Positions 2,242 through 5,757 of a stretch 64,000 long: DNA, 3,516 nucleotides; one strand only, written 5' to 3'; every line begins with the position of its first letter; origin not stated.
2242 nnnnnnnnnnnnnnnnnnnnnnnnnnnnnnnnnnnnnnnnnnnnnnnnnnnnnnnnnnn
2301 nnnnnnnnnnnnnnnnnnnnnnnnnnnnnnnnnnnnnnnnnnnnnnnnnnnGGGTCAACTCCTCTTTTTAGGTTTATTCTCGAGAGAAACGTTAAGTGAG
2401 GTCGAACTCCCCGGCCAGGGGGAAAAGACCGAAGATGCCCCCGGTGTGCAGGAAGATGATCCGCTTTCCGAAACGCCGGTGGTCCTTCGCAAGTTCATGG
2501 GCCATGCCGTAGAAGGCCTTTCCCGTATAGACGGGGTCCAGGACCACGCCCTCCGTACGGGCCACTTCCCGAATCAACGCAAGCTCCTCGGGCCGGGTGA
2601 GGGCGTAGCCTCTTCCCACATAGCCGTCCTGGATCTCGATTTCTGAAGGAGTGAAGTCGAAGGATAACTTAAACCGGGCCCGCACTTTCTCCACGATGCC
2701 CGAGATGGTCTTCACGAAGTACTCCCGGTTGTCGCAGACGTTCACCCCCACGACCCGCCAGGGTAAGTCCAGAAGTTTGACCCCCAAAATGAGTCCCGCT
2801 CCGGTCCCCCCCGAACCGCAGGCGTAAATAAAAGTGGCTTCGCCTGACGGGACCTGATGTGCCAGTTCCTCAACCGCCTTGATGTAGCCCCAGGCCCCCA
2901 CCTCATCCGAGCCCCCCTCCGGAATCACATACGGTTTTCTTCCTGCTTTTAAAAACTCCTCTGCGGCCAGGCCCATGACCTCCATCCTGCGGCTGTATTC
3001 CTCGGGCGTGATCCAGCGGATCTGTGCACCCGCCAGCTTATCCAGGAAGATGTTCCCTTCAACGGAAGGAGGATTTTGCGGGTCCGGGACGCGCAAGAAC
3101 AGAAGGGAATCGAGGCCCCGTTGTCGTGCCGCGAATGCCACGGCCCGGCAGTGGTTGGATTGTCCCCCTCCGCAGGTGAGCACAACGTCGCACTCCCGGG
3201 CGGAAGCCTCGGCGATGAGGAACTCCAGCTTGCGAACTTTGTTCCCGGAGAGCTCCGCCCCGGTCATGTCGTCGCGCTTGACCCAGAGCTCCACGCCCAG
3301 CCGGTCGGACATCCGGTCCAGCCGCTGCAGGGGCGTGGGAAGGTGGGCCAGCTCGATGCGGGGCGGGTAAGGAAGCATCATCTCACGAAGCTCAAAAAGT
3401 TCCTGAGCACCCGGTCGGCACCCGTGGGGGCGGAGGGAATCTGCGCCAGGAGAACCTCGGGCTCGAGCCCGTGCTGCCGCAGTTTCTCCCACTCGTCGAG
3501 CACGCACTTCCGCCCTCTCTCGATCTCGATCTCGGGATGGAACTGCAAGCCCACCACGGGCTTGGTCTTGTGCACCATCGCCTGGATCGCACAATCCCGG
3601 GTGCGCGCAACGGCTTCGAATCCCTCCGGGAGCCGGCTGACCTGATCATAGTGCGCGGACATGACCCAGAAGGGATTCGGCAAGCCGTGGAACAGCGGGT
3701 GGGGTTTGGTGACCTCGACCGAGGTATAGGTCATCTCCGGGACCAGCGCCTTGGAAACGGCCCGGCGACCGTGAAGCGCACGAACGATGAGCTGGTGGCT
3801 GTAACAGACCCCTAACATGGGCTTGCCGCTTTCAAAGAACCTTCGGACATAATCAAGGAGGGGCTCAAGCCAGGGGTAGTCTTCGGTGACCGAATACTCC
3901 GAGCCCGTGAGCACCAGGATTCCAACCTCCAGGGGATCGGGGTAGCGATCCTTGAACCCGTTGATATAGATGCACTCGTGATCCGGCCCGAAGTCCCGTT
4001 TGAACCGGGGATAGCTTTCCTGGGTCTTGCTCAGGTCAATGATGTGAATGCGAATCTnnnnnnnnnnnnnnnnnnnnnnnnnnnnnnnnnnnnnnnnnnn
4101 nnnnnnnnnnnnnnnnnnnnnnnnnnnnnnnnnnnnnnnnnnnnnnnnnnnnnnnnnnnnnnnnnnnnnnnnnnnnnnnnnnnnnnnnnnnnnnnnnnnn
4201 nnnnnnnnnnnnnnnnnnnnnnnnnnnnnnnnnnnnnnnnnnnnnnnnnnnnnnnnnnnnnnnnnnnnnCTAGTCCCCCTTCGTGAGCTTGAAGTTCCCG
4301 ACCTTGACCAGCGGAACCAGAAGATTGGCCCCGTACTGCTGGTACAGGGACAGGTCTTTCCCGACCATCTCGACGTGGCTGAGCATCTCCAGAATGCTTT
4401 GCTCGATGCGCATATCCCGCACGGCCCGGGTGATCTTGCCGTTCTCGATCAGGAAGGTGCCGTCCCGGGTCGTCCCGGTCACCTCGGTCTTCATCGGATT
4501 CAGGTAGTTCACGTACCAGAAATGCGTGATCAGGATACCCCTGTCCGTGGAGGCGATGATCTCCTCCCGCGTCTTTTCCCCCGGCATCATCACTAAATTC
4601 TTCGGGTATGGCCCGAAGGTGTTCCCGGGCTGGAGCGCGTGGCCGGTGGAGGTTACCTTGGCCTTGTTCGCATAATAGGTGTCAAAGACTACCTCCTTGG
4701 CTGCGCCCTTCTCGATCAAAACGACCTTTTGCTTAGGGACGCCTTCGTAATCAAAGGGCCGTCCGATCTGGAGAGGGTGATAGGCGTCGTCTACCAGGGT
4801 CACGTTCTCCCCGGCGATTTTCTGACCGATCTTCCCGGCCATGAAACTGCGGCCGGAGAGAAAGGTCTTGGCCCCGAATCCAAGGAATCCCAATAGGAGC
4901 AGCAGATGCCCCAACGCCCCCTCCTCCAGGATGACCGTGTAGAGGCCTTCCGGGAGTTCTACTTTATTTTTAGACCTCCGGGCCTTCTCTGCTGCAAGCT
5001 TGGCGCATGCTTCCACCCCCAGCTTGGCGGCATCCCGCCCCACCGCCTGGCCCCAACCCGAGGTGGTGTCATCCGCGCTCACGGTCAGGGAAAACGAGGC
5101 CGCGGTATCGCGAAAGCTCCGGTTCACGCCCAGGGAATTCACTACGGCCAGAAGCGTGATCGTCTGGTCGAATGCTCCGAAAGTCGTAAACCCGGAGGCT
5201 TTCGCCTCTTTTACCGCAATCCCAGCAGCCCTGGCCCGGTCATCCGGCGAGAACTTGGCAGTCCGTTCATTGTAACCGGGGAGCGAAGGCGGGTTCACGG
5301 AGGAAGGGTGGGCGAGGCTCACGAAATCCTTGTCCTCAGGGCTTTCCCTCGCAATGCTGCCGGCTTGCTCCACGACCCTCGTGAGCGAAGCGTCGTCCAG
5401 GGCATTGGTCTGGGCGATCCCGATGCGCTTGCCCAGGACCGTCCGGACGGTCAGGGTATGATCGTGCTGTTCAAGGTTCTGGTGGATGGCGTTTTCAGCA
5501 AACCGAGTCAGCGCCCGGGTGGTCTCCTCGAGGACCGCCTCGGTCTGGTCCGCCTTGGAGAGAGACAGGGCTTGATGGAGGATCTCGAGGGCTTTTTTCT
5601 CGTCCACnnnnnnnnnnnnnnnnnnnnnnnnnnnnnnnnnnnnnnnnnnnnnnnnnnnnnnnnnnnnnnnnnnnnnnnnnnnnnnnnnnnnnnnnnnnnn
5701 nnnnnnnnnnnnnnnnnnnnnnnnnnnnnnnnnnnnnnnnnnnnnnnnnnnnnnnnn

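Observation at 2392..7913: Translationally coupled operon: membrane protein, TldD, PmbA, Tat-signal mini-protein, glutamine amidotransferase, DcyD/ACC-deaminase-like lyase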

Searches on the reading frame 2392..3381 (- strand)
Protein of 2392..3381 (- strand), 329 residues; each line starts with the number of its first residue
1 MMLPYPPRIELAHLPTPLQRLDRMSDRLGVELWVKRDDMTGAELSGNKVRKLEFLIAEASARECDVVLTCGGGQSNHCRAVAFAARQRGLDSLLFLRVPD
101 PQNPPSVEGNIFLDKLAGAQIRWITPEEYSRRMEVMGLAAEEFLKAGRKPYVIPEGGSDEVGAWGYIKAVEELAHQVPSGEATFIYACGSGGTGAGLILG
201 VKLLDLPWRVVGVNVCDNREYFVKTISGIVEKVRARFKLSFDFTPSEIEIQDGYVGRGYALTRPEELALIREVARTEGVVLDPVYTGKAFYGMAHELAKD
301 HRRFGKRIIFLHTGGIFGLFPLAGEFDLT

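Call 6: search_protein_families(library=pfam, proteins=[window:2392-3381:-], max_evalue=0.01)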
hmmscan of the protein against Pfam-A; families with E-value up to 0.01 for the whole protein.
window:2392-3381:- (329 aa): 1 family
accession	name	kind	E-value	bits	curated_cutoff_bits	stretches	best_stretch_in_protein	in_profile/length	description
PF00291.31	PALP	-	5.7e-45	154.3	35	1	10-314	2-295/295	Pyridoxal-phosphate dependent enzyme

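Call 7: search_protein_families(library=ncbifam, proteins=[window:2392-3381:-], max_evalue=0.01)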
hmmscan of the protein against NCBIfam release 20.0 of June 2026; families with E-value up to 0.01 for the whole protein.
window:2392-3381:- (329 aa): 18 families
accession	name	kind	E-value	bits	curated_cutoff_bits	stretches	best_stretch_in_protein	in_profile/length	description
TIGR01275.1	ACC_deam_rel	subfamily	5.5e-98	328.2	289.4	1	9-320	1-315/321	pyridoxal phosphate-dependent enzymes, D-cysteine desulfhydrase family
NF052482.1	sulfolyase_CuyA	equivalog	7.1e-85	284.7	450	1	4-323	4-328/332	D-cysteate sulfo-lyase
NF052537.1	CoM_syn_XcbE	exception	3.9e-76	256.3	450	1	6-320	6-321/322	coenzyme M biosynthesis enzyme XcbE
NF010646.0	PRK14045.1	equivalog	1.4e-71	241.4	550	1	6-321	12-320/329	1-aminocyclopropane-1-carboxylate deaminase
NF003030.0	PRK03910.1-3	equivalog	2.2e-61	207.9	429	1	7-321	14-330/338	D-cysteine desulfhydrase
NF003032.0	PRK03910.1-5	equivalog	2.6e-55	187.9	469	1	7-320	11-324/330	D-cysteine desulfhydrase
NF003029.0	PRK03910.1-1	equivalog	7.3e-51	173.5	610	1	7-320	10-322/328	D-cysteine desulfhydrase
TIGR01274.1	ACC_deam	equivalog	8.5e-47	159.9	392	1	7-319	6-327/337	1-aminocyclopropane-1-carboxylate deaminase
NF006390.0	PRK08639.1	equivalog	2.1e-07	30.2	421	1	14-103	24-110/418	threonine ammonia-lyase IlvA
TIGR01124.1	ilvA_2Cterm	equivalog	3.7e-07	29.1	411.3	1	14-218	16-204/499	threonine ammonia-lyase, biosynthetic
NF005680.0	PRK07476.1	equivalog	4e-07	29.3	413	1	8-215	16-206/326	hydroxyectoine utilization dehydratase EutB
NF005292.0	PRK06815.1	equivalog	5e-07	29.1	371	1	15-218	21-207/320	threonine/serine dehydratase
TIGR02079.1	THD1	equivalog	5.6e-07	28.7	440.55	1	15-103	16-101/410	threonine ammonia-lyase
NF006674.0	PRK09224.1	subfamily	7.4e-07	28.2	577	1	15-218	25-212/508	threonine ammonia-lyase IlvA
NF004771.0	PRK06110.1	equivalog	3.3e-06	26.5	317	1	14-219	20-208/323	threonine dehydratase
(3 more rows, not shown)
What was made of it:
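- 2392..3381 (-): PLP enzyme of the D-cysteine desulfhydrase / ACC-deaminase-related family, 329 aa, ATGA overlap with the GATase. It is a neighbour only in this lineage. CuyA, XcbE, DcyD and ACC-deaminase equivalogs all fall below their cutoffs (call 7).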

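Call 85: list_cluster_members(proteins=[window:2392-3381:-, window:1446-2351:-, window:4270-5607:-, window:7056-7913:-])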
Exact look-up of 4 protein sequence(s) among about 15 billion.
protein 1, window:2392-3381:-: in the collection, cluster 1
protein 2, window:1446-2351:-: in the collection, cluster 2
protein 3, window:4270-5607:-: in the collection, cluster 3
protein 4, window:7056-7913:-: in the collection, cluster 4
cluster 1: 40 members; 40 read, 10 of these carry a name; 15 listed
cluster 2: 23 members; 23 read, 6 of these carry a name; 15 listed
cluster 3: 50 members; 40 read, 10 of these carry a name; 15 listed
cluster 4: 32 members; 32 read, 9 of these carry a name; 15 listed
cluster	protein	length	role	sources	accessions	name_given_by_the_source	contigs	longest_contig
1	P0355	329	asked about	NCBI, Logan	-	-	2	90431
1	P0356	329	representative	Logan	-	-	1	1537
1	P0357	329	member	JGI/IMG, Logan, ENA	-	D-cysteine desulfhydrase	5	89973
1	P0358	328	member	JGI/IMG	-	D-cysteine desulfhydrase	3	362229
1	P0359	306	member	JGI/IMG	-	D-cysteine desulfhydrase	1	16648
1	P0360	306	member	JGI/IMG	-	D-cysteine desulfhydrase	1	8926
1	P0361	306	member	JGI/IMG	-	D-cysteine desulfhydrase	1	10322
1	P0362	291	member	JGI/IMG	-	D-cysteine desulfhydrase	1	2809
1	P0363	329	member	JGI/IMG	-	D-cysteine desulfhydrase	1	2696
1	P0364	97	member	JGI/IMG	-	D-cysteine desulfhydrase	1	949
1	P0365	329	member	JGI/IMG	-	D-cysteine desulfhydrase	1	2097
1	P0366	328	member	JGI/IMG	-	D-cysteine desulfhydrase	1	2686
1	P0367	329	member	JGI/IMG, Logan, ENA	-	-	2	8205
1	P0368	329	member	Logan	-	-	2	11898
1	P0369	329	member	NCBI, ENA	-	-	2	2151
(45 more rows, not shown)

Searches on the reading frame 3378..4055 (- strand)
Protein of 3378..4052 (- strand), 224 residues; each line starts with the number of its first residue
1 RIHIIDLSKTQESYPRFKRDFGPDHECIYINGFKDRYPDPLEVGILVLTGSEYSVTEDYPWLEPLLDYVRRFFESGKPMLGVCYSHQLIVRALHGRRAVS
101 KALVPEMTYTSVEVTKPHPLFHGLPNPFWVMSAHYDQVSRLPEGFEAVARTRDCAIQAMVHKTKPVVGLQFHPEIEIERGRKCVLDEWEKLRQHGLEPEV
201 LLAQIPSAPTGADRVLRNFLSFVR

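Call 6: search_protein_families(library=pfam, proteins=[window:3378-4052:-], max_evalue=0.01)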
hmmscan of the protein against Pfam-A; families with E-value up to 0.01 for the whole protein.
window:3378-4052:- (224 aa): 2 families
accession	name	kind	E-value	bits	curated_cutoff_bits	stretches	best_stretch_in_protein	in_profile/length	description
PF00117.34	GATase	-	6.2e-24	85.2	22.8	1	62-182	58-180/190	Glutamine amidotransferase class-I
PF07722.19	Peptidase_C26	-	5.2e-11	43.2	20.5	1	68-174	97-219/219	Peptidase C26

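Call 7: search_protein_families(library=ncbifam, proteins=[window:3378-4052:-], max_evalue=0.01)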
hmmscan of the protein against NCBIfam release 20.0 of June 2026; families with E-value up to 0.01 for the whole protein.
window:3378-4052:- (224 aa): 27 families (the best 25 are shown)
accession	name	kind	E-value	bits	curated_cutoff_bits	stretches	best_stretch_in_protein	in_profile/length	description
NF006562.0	PRK09065.1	equivalog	3e-31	108.8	205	1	35-223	49-237/242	glutamine amidotransferase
TIGR00888.1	guaA_Nterm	equivalog_domain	6.3e-29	100.7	172.15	1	47-188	46-180/188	glutamine-hydrolyzing GMP synthase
NF001975.0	PRK00758.1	equivalog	5.1e-25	88.1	198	1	74-180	66-171/185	GMP synthase subunit A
NF000848.1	PRK00074.1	equivalog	4.9e-21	74.9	400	1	46-179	45-174/512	glutamine-hydrolyzing GMP synthase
NF005458.0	PRK07053.1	equivalog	1.2e-19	70.7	250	1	39-207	44-212/234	glutamine amidotransferase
NF005849.0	PRK07765.1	equivalog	2.3e-15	56.5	308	1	67-189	67-189/219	aminodeoxychorismate/anthranilate synthase component II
NF011201.0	PRK14607.1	equivalog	5.3e-15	55.1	670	1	69-183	67-181/534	bifunctional anthranilate synthase component II/anthranilate phosphoribosyltransferase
NF004212.0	PRK05665.1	equivalog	3e-14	53.3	309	1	31-178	45-191/241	amidotransferase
NF005799.0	PRK07649.1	equivalog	8.5e-13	48.3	327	1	71-181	67-178/195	aminodeoxychorismate/anthranilate synthase component II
NF005072.0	PRK06490.1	equivalog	1.4e-12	47.2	339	1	33-197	48-209/251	glutamine amidotransferase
NF005743.0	PRK07567.1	equivalog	4.2e-12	45.8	264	1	69-179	86-196/245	glutamine amidotransferase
NF005367.0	PRK06895.1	equivalog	8.3e-12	45.4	265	1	65-189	62-186/190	anthranilate synthase component II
NF010081.0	PRK13566.1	equivalog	5.2e-11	41.5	645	1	72-175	596-700/729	anthranilate synthase component I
NF005946.0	PRK08007.1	equivalog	8.5e-11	41.7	332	1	70-180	66-177/187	aminodeoxychorismate synthase component 2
TIGR01815.1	TrpE-clade3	equivalog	8.7e-11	40.5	739.15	1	75-175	587-688/717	anthranilate synthase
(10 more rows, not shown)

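Call 68: find_related_loci(query=window:3381-4055:-, collection=metagenome_contigs, flank=6000)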
Query seq(225 aa) (225 aa) in metagenome_contigs; peptide patterns used: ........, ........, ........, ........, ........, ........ (x = any residue, [..] = any of these).
82 stretches matched a pattern; 8 encode a relative of the query (tblastn E <= 1e-3); 8 distinct loci.
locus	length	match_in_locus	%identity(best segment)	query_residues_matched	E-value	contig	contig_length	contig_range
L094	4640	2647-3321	96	1-225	9e-152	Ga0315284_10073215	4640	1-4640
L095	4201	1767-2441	96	1-225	2e-152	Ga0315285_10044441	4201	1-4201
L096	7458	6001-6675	96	1-225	1e-147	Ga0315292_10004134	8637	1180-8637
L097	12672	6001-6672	69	1-224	3e-107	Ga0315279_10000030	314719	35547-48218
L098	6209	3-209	99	157-225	3e-41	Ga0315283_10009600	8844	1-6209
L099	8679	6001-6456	36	47-203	6e-32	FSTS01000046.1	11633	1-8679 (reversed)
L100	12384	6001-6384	31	47-176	2e-12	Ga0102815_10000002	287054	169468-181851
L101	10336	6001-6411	30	47-189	6e-11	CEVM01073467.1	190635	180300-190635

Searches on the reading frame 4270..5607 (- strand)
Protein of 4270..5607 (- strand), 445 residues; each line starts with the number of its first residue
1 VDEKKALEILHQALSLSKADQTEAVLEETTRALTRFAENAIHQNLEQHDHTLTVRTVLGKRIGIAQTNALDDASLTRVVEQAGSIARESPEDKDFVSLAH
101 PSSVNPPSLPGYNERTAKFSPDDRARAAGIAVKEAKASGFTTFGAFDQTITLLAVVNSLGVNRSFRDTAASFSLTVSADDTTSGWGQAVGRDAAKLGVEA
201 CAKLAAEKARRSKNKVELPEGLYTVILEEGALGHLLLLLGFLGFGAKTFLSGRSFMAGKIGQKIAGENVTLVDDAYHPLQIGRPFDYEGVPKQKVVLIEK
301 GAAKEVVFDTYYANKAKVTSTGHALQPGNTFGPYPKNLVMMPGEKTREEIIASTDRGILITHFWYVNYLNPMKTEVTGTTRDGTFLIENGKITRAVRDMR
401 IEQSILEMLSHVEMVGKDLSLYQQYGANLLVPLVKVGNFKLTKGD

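Call 6: search_protein_families(library=pfam, proteins=[window:4270-5607:-], max_evalue=0.01)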
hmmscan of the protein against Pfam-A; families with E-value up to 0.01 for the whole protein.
window:4270-5607:- (445 aa): 3 families
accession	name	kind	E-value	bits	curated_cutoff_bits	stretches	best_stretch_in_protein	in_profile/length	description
PF19289.4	PmbA_TldD_3rd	-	1.1e-53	182.1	22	1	221-441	2-218/220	PmbA/TldA metallopeptidase C-terminal domain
PF01523.21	PmbA_TldD_1st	-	8.1e-07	29.5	20.9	1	23-86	2-65/65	PmbA/TldA metallopeptidase domain 1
PF19290.4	PmbA_TldD_2nd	-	7.5e-06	26.8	20.9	1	131-212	21-108/109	PmbA/TldA metallopeptidase central domain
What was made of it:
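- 4270..5607 (-): PmbA/TldE-type non-catalytic partner subunit, 445 aa, GTG start abutting the tldD stop. No metal ligands and no signal peptide. Pfam (call 6).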

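Call 7: search_protein_families(library=ncbifam, proteins=[window:4270-5607:-], max_evalue=0.01)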
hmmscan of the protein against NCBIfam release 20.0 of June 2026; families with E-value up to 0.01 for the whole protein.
window:4270-5607:- (445 aa): 3 families
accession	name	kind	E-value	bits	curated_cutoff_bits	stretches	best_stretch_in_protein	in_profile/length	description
NF008006.0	PRK10735.1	equivalog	9e-26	90.3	513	1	43-425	57-451/481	metalloprotease TldD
NF040952.1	Arch_mtprotase_TldD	equivalog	6.7e-18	64.7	635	1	250-423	241-416/443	zinc metalloprotease TldD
NF008268.0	PRK11040.1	equivalog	3.3e-17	62.3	438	1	9-424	17-430/446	metalloprotease PmbA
